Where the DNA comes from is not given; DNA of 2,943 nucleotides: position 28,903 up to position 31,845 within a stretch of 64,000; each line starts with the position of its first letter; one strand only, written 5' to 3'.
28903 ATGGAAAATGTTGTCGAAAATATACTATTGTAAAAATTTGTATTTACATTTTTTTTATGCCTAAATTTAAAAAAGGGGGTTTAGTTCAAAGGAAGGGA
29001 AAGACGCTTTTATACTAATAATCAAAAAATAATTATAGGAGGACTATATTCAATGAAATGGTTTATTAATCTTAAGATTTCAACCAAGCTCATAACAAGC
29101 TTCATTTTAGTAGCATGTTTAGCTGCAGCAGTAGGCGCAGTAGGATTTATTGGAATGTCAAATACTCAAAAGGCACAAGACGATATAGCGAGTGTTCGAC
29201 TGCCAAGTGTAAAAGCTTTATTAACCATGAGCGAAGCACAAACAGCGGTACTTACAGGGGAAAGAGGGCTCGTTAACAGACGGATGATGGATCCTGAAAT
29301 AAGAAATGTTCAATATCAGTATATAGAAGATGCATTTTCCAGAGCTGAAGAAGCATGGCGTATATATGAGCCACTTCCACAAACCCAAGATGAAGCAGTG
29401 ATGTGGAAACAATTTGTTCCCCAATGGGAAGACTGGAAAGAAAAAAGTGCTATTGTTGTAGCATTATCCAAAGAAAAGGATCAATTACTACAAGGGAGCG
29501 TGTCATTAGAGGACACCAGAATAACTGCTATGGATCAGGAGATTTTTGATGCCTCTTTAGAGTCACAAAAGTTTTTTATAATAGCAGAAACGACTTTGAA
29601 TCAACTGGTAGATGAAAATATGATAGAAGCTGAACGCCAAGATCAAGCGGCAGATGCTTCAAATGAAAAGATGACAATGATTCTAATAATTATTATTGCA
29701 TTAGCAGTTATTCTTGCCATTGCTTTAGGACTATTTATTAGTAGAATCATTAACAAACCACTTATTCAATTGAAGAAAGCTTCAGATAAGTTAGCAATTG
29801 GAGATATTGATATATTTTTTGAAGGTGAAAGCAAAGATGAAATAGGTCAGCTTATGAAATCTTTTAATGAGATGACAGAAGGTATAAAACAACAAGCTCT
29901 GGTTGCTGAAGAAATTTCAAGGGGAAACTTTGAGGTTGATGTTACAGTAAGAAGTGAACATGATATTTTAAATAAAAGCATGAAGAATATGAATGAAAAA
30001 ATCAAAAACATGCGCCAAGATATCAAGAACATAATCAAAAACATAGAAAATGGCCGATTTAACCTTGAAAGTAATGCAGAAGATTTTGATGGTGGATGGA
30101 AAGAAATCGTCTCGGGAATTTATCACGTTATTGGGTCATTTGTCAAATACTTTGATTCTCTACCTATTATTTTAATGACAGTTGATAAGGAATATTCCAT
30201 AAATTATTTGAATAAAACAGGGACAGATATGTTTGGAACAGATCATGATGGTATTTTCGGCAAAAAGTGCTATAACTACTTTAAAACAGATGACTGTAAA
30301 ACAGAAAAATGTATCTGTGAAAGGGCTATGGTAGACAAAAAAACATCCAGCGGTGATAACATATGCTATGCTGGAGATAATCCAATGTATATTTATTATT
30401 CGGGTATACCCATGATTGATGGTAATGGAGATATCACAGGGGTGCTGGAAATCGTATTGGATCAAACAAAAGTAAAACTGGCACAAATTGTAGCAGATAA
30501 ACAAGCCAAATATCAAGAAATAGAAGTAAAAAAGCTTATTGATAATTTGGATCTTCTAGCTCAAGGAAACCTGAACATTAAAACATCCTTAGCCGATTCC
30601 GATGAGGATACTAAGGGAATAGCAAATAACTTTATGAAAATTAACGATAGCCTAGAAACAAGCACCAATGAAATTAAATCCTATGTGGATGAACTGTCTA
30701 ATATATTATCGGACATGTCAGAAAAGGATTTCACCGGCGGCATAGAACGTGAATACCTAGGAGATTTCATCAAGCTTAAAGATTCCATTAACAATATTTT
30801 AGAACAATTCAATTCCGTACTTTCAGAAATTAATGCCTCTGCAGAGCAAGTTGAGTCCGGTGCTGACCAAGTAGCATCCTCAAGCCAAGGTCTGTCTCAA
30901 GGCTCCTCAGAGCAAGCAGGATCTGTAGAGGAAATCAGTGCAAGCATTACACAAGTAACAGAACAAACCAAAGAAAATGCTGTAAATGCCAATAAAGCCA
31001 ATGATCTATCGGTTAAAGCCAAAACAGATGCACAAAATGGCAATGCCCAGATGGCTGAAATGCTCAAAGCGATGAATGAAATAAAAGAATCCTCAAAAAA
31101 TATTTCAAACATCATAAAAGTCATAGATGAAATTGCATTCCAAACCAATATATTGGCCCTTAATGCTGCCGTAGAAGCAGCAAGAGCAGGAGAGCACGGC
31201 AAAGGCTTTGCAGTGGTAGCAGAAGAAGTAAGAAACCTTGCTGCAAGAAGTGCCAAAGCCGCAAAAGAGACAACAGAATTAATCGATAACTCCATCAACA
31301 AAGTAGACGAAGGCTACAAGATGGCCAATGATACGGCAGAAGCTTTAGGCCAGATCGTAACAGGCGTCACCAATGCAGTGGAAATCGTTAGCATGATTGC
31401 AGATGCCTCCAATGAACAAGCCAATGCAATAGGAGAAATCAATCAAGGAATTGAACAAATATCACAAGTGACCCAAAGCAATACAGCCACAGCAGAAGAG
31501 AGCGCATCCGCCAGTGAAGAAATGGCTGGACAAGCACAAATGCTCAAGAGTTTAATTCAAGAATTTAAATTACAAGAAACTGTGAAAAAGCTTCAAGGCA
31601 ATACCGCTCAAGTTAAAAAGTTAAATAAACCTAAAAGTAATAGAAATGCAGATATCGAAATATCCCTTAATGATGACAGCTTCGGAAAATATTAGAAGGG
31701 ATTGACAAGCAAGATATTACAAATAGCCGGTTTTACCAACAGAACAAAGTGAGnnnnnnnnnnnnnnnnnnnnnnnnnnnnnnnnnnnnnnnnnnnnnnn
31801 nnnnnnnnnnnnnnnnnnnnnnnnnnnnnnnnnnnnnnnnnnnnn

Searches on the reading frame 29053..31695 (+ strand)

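Call 98: search_protein_families(library=pfam, proteins=[window:29053-31695:+], max_evalue=0.00001)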
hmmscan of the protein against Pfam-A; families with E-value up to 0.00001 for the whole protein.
window:29053-31695:+ (880 aa): 6 families
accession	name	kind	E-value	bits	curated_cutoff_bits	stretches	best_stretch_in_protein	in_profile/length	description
PF00015.26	MCPsignal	-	3.7e-52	177.1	34.6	1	651-807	2-172/172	Methyl-accepting chemotaxis protein (MCP) signalling domain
PF12729.13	4HB_MCP_1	-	3.5e-16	59.7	27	1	6-144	1-137/181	Four helix bundle sensory module for signal transduction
PF02203.21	TarH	-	9.4e-13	48.9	25.2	1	5-131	3-131/177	Tar ligand binding domain homologue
PF00672.30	HAMP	-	3.2e-12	47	25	1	228-279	1-52/53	HAMP domain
PF08448.16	PAS_4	-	1.6e-08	35.2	23.1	1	367-473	1-107/110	PAS fold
PF13426.13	PAS_9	-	2e-07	31.7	27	1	373-472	4-102/103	PAS domain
